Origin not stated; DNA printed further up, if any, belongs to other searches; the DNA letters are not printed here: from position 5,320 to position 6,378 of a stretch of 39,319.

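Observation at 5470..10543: Two paralogous MinD/ParA ATPases both carry Asn at the catalytic Asp position and keep MTS-like tails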

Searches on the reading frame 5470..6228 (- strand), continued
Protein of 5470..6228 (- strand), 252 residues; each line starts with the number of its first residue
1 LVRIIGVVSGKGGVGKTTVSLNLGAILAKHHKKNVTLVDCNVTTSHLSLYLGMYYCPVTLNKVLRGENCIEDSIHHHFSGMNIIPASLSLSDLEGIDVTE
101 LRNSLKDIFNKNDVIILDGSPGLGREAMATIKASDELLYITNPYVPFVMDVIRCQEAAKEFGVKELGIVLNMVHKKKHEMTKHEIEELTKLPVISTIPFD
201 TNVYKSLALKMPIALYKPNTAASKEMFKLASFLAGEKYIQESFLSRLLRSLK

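Call 27: find_encoding_contigs(protein=P0274, flank=8000, max_places=1)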
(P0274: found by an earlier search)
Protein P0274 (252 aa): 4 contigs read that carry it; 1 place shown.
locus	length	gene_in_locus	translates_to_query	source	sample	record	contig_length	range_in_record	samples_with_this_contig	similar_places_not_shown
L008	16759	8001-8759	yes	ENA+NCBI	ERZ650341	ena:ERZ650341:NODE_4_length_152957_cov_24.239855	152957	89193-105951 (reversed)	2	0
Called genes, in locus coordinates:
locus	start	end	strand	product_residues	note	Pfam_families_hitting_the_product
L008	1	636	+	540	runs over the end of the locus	-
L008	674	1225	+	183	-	-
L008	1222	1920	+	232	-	-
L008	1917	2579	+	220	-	-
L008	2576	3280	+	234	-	-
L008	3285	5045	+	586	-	PF10633:NPCBM_assoc (faint)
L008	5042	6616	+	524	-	-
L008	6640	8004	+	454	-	PF10633:NPCBM_assoc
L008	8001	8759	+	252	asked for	PF00142:Fer4_NifH, PF01656:CbiA, PF02374:ArsA_ATPase (weak), PF06564:CBP_BcsQ, PF10609:ParA, PF13614:AAA_31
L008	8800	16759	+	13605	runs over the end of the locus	-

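Call 28: find_encoding_contigs(protein=P0277, flank=8000, max_places=1)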
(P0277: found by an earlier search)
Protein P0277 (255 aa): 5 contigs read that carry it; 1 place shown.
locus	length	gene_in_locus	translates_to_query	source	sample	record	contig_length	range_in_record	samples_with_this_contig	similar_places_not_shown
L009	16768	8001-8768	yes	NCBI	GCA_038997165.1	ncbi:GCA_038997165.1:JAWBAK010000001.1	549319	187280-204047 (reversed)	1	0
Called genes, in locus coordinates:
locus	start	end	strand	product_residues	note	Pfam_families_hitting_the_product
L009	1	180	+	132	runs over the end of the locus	PF00411:Ribosomal_S11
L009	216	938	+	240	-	PF01596:Methyltransf_3, PF08704:GCD14, PF02475:TRM5-TYW2_MTfase, PF13847:Methyltransf_31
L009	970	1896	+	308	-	-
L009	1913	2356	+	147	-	PF27325:MJ0538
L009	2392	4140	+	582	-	PF02518:HATPase_c, PF13589:HATPase_c_3, PF09239:Topo-VIb_trans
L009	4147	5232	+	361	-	PF04406:TP6A_N, PF20768:Topo_VI_alpha, PF21180:TOP6A-Spo11_Toprim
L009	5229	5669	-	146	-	PF00565:SNase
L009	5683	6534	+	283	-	-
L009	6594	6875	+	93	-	PF13384:HTH_23 (weak), PF13412:HTH_24 (faint), PF08279:HTH_11 (weak), PF09339:HTH_IclR (weak)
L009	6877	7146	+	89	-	PF05402:PqqD (weak)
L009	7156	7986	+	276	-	-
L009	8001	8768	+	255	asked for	PF00142:Fer4_NifH (faint), PF01656:CbiA, PF02374:ArsA_ATPase (weak), PF06564:CBP_BcsQ, PF10609:ParA, PF13614:AAA_31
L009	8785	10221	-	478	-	PF00587:tRNA-synt_2b, PF03129:HGTP_anticodon, PF09180:ProRS-C_1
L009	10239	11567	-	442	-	PF02386:TrkH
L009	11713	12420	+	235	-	-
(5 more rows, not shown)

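Call 37: list_cluster_members(proteins=[P0169, P0156, P0159, P0172, P0189, P0190, P0204, P0231, P0239, P0252])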
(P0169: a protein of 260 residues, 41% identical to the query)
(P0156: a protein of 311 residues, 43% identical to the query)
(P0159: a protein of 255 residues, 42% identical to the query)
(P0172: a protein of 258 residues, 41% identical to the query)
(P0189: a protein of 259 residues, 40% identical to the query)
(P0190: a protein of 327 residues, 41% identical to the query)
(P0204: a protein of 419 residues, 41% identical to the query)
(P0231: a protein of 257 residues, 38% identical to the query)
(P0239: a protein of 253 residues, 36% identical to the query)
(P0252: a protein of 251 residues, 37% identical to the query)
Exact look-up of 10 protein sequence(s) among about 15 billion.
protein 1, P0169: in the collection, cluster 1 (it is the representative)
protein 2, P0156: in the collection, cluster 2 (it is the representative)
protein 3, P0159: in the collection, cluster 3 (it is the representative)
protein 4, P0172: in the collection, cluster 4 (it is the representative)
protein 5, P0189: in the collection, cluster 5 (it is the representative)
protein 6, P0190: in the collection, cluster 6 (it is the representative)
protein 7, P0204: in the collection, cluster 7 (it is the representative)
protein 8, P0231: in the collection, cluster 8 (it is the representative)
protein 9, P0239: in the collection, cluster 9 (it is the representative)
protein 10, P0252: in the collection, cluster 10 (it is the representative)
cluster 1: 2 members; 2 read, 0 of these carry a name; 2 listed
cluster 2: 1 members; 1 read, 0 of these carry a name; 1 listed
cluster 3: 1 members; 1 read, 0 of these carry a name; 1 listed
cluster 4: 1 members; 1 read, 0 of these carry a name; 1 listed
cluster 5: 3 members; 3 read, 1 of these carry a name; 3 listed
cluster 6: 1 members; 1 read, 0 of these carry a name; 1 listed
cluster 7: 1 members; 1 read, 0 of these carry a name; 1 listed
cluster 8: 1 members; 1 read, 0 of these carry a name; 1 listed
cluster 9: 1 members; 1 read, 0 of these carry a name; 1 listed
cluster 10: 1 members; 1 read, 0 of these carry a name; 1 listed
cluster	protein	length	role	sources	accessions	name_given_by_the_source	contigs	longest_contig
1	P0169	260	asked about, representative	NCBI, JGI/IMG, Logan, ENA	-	-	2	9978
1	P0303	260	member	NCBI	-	-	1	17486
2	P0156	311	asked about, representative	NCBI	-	-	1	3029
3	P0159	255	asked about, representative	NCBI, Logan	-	-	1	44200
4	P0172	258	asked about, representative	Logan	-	-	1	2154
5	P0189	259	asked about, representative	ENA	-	-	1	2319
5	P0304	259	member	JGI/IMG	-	septum site-determining protein MinD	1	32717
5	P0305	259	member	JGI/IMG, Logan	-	-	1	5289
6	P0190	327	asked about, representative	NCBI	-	-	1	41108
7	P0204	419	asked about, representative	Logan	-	-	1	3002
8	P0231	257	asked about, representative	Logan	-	-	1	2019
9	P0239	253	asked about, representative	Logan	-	-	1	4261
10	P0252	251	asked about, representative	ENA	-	-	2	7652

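Call 53: find_homologous_proteins(query=P0169, max_evalue=1e-10)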
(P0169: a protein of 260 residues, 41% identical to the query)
Query P0169 (260 aa): 4020 proteins with E <= 1e-10 among 8000 candidates; the best 120 are listed.
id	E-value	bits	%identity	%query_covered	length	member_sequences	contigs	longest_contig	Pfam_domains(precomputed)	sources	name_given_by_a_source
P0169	7.2e-156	535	100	100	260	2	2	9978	PF00142.25,PF10609.16,PF01656.30,PF13614.13,PF13500.13,PF06564.19,PF02374.22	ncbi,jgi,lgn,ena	-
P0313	6.0e-84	299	54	99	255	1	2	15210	PF00142.25,PF10609.16,PF01656.30,PF13614.13,PF13500.13,PF06564.19,PF02374.22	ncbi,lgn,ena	-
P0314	2.3e-83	298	56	99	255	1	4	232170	PF00142.25,PF10609.16,PF01656.30,PF13614.13,PF13500.13,PF06564.19,PF02374.22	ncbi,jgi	-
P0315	1.5e-82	295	53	99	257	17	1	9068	PF00142.25,PF10609.16,PF01656.30,PF13614.13,PF13500.13,PF06564.19,PF02374.22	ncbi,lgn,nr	ncbi:P-loop NTPase [archaeon]|nr:P-loop NTPase [archaeon]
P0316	5.1e-82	293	52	99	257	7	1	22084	PF00142.25,PF10609.16,PF01656.30,PF13614.13,PF13500.13,PF06564.19,PF02374.22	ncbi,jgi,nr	ncbi:MAG: cell division ATPase MinD [DPANN group archaeon]|nr:cell division ATPase MinD [DPANN group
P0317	3.3e-81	290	52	99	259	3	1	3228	PF00142.25,PF10609.16,PF01656.30,PF13614.13,PF13500.13,PF06564.19,PF02374.22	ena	-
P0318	7.6e-81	289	54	99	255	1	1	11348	PF00142.25,PF10609.16,PF01656.30,PF13614.13,PF13500.13,PF06564.19,PF02374.22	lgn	-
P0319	9.0e-81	289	51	99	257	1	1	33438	PF00142.25,PF10609.16,PF01656.30,PF13614.13,PF13500.13,PF06564.19,PF02374.22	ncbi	-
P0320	3.6e-80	287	52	99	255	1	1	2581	PF00142.25,PF10609.16,PF01656.30,PF13614.13,PF13500.13,PF06564.19,PF02374.22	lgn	-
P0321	4.6e-80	287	55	99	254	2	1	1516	PF00142.25,PF10609.16,PF01656.30,PF13614.13,PF13500.13,PF07015.18,PF06564.19,PF02374.22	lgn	-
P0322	5.5e-80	286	57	96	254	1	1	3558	PF00142.25,PF10609.16,PF01656.30,PF13614.13,PF13500.13,PF06564.19,PF02374.22,PF20720.4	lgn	-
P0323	6.2e-80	286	56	99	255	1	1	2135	PF00142.25,PF10609.16,PF01656.30,PF13614.13,PF13500.13,PF06564.19,PF02374.22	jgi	-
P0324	6.7e-80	286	53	99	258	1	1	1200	PF00142.25,PF10609.16,PF01656.30,PF13614.13,PF13500.13,PF06564.19,PF02374.22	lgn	-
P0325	9.1e-80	286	54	99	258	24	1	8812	PF00142.25,PF10609.16,PF01656.30,PF13614.13,PF13500.13,PF06564.19,PF02374.22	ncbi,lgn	-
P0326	1.1e-79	286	54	99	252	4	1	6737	PF00142.25,PF10609.16,PF01656.30,PF13614.13,PF13500.13,PF06564.19,PF02374.22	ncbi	-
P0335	3.0e-78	281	53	100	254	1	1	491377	PF00142.25,PF10609.16,PF01656.30,PF13614.13,PF06564.19,PF02374.22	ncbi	-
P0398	1.0e-73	266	49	100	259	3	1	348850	PF00142.25,PF10609.16,PF01656.30,PF13614.13,PF13500.13,PF06564.19,PF02374.22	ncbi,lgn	-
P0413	2.5e-73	265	54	91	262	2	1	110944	PF00142.25,PF10609.16,PF01656.30,PF13614.13,PF13500.13,PF09140.18,PF06564.19,PF02374.22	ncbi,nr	ncbi:MAG: P-loop NTPase [Nanoarchaeota archaeon]|nr:P-loop NTPase [Nanoarchaeota archaeon]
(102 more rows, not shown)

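Call 72: predict_structure(alignment_id=A4)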
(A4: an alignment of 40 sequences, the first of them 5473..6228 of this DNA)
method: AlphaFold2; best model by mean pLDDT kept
length: 252 residues; sequences in the alignment: 40
mean_pLDDT: 92.8   pTM: 0.89
mean pLDDT of the five models: 92.8, 92.8, 92.7, 92.6, 91.9
residues with pLDDT >= 90: 213; 70-90: 25; 50-70: 13; < 50: 1
segments of 3 or more residues with pLDDT < 50: none
pLDDT, mean of each block of 10 residues (from residue 1): 94 95 97 97 90 92 96 95 93 90 96 97 94 98 95 95 97 93 97 97 95 94 96 83 61 56
secondary structure, 60 per line:
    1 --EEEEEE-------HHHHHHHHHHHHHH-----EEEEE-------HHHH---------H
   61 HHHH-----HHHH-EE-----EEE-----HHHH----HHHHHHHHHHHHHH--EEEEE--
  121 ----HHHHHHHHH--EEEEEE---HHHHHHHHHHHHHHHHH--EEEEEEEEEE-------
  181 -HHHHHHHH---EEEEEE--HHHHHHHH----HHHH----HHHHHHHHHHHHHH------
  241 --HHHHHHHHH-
elements in order: E3-8 H16-29 E35-39 H47-50 H60-64 H70-73 E82-84 H90-93 H98-111 E114-118 H125-133 E136-141 H145-161 E164-173 H182-189 E193-198 H201-208 H213-216 H221-234 H243-251

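Call 75: fold_search(model_id=the predicted structure, library=pdb)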
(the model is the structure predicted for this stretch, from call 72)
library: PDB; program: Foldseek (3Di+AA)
matches with E <= 10: 1725; with E <= 0.001: 479
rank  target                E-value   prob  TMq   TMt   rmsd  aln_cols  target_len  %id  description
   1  1hyq                  7.5e-24  1.00  0.83  0.89   3.1       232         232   38  MIND BACTERIAL CELL DIVISION REGULATOR FROM A. FULGIDUS (released 2001-03-14)
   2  1g3q                  6.4e-23  1.00  0.89  0.95   1.4       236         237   32  CRYSTAL STRUCTURE ANALYSIS OF PYROCOCCUS FURIOSUS CELL DIVISION ATPASE MIND (released 2001-04-21)
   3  1ion                  2.2e-22  1.00  0.88  0.92   1.4       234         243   30  THE SEPTUM SITE-DETERMINING PROTEIN MIND COMPLEXED WITH MG-ADP FROM PYROCOCCUS HORIKOSHII OT3 (released 2001-09-26)
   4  3q9l_A                7.1e-18  1.00  0.81  0.80   2.8       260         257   24  The structure of the dimeric E.coli MinD-ATP complex (released 2011-01-26)
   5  6riq_C                8.1e-18  1.00  0.84  0.84   3.3       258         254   22  MinCD filament from Pseudomonas aeruginosa (released 2019-06-19)
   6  3r9i_B                4.5e-17  1.00  0.78  0.78   4.0       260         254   24  2.6A resolution structure of MinD complexed with MinE (12-31) peptide (released 2011-08-17)
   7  3r9j_B                4.8e-17  1.00  0.85  0.86   2.3       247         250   25  4.3A resolution structure of a MinD-MinE(I24N) protein complex (released 2011-08-17)
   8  3r9j_A                5.8e-17  1.00  0.84  0.85   2.5       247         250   25  4.3A resolution structure of a MinD-MinE(I24N) protein complex (released 2011-08-17)
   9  4rz3_A                9.4e-17  1.00  0.81  0.83   2.5       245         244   22  Crystal structure of the MinD-like ATPase FlhG (released 2015-03-04)
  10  9a6n_A                1.6e-16  1.00  0.83  0.83   2.5       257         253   24  Integrative model of SOJ-NRDR by crosslinking MS and deep learning (released 2024-09-18)
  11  5j1j_A                1.7e-16  1.00  0.79  0.73   5.2       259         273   24  Structure of FleN-AMPPNP complex (released 2017-03-29)
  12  8p53_A                2.0e-16  1.00  0.81  0.76   8.6       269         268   24  Cryo-EM structure of the c-di-GMP-free FleQ-FleN master regulator complex of P. aeruginosa (released 2023-12-13)
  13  6iub_A                3.6e-16  1.00  0.83  0.79   3.5       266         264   24  Structure of Helicobacter pylori Soj protein (released 2019-02-13)
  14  5j1j_B                3.6e-16  1.00  0.83  0.84   2.9       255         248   23  Structure of FleN-AMPPNP complex (released 2017-03-29)
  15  8jml_B                4.4e-16  1.00  0.82  0.79   3.6       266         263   24  Structure of Helicobacter pylori Soj protein mutant, D41A (released 2024-05-29)
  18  4v03_B                7.6e-16  1.00  0.82  0.88   2.5       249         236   24  MinD cell division protein, Aquifex aeolicus (released 2015-01-14)
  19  4v03_A                1.7e-15  1.00  0.82  0.87   2.8       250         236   24  MinD cell division protein, Aquifex aeolicus (released 2015-01-14)
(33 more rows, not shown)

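Call 78: find_encoding_contigs(protein=P0335, flank=6000, max_places=1)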
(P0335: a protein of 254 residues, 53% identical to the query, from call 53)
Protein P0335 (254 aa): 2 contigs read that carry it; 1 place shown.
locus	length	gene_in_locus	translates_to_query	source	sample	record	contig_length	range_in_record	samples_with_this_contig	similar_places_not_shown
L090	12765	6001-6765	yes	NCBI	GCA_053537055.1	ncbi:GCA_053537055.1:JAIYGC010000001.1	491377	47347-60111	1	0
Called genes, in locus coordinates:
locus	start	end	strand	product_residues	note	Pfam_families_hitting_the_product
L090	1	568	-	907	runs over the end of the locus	PF00133:tRNA-synt_1, PF09334:tRNA-synt_1g, PF13603:tRNA-synt_1_2, PF01406:tRNA-synt_1e (weak), PF09334:tRNA-synt_1g, PF08264:Anticodon_1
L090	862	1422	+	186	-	PF00300:His_Phos_1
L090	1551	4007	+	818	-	PF02769:AIRS_C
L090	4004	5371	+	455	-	PF13507:GATase_5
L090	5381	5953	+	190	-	-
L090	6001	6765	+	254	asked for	PF00142:Fer4_NifH (weak), PF01656:CbiA, PF02374:ArsA_ATPase (weak), PF06564:CBP_BcsQ, PF10609:ParA, PF13614:AAA_31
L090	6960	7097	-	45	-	-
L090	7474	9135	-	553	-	PF03484:B5, PF17759:tRNA_synthFbeta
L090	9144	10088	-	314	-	PF10017:Methyltransf_33, PF13847:Methyltransf_31, PF08242:Methyltransf_12 (faint), PF13649:Methyltransf_25 (weak)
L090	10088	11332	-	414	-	PF01409:tRNA-synt_2d, PF00152:tRNA-synt_2 (faint)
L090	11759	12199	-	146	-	PF00293:NUDIX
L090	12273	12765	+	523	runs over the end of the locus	PF00587:tRNA-synt_2b, PF03129:HGTP_anticodon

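Call 79: find_encoding_contigs(protein=P0413, flank=6000, max_places=1)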
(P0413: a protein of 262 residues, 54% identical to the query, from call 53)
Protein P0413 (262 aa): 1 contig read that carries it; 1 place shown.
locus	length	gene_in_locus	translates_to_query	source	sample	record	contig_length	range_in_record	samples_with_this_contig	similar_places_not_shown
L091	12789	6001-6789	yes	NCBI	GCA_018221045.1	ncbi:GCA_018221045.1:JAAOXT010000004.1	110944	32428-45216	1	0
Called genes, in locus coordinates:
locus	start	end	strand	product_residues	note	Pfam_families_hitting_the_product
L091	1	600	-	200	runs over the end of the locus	PF01861:BpsA_C (faint), PF01135:PCMT, PF02475:TRM5-TYW2_MTfase (weak), PF05175:MTS, PF03602:Cons_hypoth95, PF06325:PrmA, PF13847:Methyltransf_31, PF13649:Methyltransf_25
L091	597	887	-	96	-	-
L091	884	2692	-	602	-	PF02934:GatB_N, PF02938:GAD, PF02637:GatB_Yqey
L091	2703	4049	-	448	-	PF18195:GatD_N, PF00710:Asparaginase, PF17763:Asparaginase_C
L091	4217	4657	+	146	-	PF13545:HTH_Crp_2 (faint), PF25212:HVO_A0114 (weak), PF13404:HTH_AsnC-type, PF13412:HTH_24, PF01037:AsnC_trans_reg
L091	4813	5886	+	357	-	PF00091:Tubulin, PF12327:FtsZ_C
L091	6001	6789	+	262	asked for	PF00142:Fer4_NifH (faint), PF01656:CbiA, PF02374:ArsA_ATPase (faint), PF06564:CBP_BcsQ, PF09140:MipZ (weak), PF10609:ParA, PF13614:AAA_31, PF13500:AAA_26 (weak)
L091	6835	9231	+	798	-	PF00133:tRNA-synt_1, PF01406:tRNA-synt_1e (faint), PF09334:tRNA-synt_1g, PF08264:Anticodon_1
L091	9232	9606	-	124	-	-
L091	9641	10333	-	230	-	PF01411:tRNA-synt_2c, PF07973:tRNA_SAD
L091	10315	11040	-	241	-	-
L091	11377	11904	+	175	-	PF01931:NTPase_I-T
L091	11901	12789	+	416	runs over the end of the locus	PF13393:tRNA-synt_His, PF03129:HGTP_anticodon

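Call 80: find_encoding_contigs(protein=P0398, flank=6000, max_places=1)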
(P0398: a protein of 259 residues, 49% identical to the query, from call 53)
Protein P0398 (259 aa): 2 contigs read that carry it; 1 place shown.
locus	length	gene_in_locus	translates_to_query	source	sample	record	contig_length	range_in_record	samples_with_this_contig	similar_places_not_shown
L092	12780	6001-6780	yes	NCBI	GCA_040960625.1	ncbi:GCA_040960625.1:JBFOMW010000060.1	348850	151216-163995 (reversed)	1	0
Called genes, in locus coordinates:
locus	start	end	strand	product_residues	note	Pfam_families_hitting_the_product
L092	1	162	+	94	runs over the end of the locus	PF01157:Ribosomal_L21e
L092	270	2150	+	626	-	PF01850:PIN (weak), PF00437:T2SSE (weak)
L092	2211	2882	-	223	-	-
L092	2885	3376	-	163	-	-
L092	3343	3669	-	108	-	PF00753:Lactamase_B, PF23023:Anti-Pycsar_Apyc1 (weak)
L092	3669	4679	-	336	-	PF12826:HHH_2 (faint), PF14520:HHH_5, PF00154:RecA_N, PF13481:AAA_25 (weak), PF06745:ATPase (weak), PF08423:Rad51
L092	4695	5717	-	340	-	PF01336:tRNA_anti-codon, PF08646:Rep_fac-A_C (weak)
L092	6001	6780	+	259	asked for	PF00142:Fer4_NifH (faint), PF01656:CbiA, PF02374:ArsA_ATPase (weak), PF06564:CBP_BcsQ, PF10609:ParA, PF13614:AAA_31, PF13500:AAA_26 (weak)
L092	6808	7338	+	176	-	-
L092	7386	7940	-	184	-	PF12675:DUF3795 (weak)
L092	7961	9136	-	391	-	PF00579:tRNA-synt_1b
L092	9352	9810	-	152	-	-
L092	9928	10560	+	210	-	-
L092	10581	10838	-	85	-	-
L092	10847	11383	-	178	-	PF08241:Methyltransf_11 (weak), PF13649:Methyltransf_25 (faint)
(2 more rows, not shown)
